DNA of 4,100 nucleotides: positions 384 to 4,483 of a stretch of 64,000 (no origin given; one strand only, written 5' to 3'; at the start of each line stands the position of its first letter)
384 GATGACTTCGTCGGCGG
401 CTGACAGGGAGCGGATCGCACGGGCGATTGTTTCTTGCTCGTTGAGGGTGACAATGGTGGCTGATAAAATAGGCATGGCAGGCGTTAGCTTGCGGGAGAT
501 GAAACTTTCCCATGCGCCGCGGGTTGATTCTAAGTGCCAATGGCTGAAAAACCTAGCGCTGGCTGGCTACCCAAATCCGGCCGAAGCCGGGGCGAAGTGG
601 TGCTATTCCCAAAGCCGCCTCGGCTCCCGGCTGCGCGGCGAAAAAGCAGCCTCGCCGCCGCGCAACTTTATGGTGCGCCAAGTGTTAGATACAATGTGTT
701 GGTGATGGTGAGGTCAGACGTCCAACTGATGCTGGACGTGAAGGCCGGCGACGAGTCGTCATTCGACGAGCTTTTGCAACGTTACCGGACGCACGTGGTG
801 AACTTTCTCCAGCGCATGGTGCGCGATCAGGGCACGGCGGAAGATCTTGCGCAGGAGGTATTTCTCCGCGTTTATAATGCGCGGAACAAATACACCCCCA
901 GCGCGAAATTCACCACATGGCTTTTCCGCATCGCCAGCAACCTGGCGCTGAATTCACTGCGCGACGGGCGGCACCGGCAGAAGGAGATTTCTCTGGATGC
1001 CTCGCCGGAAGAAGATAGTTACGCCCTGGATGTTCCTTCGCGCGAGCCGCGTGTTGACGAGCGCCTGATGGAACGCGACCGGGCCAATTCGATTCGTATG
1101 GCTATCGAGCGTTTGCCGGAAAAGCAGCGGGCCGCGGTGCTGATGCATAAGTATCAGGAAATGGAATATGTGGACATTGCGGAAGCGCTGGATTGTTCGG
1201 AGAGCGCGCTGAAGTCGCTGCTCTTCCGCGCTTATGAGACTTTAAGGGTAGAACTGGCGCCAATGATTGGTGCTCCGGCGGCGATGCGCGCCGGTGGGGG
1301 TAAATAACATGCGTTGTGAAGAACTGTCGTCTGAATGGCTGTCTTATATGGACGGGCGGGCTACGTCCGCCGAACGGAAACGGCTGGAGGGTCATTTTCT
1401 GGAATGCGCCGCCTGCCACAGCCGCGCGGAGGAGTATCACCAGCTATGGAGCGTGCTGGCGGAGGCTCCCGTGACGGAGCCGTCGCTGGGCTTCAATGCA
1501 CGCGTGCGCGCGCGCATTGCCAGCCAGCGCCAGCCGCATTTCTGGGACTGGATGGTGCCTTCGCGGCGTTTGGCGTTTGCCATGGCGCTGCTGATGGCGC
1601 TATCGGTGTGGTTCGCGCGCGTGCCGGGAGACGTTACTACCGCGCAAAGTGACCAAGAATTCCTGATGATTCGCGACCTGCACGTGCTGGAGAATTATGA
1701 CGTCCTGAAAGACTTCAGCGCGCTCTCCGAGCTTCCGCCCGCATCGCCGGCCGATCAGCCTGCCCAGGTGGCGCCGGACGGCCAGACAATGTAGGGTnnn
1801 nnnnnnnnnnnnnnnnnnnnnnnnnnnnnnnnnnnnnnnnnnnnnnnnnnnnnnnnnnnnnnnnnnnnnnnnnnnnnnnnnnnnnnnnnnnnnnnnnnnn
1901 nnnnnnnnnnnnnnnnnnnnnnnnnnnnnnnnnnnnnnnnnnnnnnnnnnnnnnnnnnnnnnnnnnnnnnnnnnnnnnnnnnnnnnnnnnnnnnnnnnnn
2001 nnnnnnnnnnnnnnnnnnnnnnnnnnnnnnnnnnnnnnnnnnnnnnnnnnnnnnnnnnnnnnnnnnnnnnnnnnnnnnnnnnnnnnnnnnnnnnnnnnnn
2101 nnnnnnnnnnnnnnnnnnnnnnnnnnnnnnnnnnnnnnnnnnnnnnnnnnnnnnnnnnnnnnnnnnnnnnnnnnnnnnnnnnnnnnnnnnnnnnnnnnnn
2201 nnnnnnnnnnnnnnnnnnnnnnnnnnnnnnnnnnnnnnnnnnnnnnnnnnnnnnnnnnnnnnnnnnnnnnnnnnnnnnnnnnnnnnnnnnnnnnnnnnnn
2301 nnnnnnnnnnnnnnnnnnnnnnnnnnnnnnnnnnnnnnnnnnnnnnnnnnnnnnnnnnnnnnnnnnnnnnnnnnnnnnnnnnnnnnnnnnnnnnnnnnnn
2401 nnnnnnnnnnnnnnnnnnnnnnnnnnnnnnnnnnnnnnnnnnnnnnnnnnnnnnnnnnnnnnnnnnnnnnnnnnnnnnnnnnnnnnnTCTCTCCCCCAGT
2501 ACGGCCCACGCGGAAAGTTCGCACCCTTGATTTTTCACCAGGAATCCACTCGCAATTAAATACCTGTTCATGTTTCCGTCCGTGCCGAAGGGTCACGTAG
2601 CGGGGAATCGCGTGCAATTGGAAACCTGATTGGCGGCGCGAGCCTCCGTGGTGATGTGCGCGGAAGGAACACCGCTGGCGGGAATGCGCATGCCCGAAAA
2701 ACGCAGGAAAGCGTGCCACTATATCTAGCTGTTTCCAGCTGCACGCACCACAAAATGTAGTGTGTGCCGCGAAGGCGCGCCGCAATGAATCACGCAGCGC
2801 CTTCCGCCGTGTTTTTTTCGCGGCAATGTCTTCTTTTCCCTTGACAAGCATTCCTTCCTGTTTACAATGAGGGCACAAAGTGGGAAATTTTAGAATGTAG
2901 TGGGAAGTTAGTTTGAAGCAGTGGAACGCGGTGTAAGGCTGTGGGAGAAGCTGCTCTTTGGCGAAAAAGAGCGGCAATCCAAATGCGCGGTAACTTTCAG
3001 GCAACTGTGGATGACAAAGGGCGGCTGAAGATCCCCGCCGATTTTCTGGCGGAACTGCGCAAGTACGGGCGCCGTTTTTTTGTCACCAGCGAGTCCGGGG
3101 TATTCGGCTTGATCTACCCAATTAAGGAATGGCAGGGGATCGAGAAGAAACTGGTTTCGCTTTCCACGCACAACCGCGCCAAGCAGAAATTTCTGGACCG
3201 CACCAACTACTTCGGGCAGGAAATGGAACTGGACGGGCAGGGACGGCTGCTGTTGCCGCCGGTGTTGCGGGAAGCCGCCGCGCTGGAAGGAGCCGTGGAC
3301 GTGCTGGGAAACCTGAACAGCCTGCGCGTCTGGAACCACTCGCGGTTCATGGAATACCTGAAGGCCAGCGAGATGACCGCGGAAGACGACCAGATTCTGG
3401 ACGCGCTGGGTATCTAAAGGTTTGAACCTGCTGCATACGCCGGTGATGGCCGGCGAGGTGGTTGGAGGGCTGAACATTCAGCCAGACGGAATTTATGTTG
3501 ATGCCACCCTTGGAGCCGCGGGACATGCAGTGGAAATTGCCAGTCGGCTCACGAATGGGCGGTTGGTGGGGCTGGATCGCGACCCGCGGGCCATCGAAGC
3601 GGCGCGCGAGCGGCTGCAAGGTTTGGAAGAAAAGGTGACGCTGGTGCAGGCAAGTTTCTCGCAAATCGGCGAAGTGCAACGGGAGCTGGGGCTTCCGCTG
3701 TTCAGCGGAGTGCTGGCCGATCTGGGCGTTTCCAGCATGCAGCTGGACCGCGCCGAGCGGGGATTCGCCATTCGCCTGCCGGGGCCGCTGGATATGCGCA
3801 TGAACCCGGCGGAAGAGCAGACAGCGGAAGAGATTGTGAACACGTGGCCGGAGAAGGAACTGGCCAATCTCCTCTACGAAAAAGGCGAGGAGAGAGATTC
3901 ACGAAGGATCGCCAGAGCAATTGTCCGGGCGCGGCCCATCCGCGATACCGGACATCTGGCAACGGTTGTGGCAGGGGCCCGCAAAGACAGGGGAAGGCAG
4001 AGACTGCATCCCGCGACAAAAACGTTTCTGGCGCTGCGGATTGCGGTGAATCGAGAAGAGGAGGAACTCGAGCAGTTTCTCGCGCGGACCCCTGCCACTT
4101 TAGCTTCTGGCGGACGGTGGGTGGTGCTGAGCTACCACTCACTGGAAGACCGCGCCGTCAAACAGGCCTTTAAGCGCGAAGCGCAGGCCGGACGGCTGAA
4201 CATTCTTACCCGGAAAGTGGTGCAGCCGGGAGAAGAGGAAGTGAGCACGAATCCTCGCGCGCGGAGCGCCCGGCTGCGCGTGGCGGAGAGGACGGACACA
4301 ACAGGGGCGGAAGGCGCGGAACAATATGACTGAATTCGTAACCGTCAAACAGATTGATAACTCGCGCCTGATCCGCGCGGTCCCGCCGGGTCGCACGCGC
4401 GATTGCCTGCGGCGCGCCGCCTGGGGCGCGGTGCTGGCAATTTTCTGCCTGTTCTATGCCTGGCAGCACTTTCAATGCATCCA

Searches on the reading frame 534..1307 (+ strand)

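Call 93: search_protein_families(library=pfam, proteins=[window:534-1307:+], max_evalue=0.00001)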
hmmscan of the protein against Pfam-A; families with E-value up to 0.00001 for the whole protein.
window:534-1307:+ (257 aa): 3 families
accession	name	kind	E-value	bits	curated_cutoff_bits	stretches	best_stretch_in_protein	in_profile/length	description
PF04542.20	Sigma70_r2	-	9.4e-19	67.4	24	1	80-146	1-69/71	Sigma-70 region 2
PF08281.18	Sigma70_r4_2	-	4.1e-16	58.8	25.7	1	186-237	3-54/54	Sigma-70, region 4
PF04545.22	Sigma70_r4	-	2.1e-08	34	24.1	1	190-238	1-49/50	Sigma-70, region 4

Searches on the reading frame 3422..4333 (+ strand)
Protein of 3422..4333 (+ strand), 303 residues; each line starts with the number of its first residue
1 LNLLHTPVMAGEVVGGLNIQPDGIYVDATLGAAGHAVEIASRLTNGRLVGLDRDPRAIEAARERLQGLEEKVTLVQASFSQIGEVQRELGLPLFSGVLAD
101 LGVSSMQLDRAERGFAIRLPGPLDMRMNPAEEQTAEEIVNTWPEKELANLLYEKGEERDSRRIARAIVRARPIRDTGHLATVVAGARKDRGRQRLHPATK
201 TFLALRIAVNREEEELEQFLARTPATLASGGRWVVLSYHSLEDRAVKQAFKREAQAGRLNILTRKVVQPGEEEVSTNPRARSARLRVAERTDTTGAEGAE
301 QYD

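Call 93: search_protein_families(library=pfam, proteins=[window:3422-4333:+], max_evalue=0.00001)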
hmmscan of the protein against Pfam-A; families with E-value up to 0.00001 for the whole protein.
window:3422-4333:+ (303 aa): 1 family
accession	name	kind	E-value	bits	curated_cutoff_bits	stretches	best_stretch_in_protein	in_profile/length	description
PF01795.25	Methyltransf_5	-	4.8e-96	322.3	27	1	3-290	2-308/309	MraW methylase family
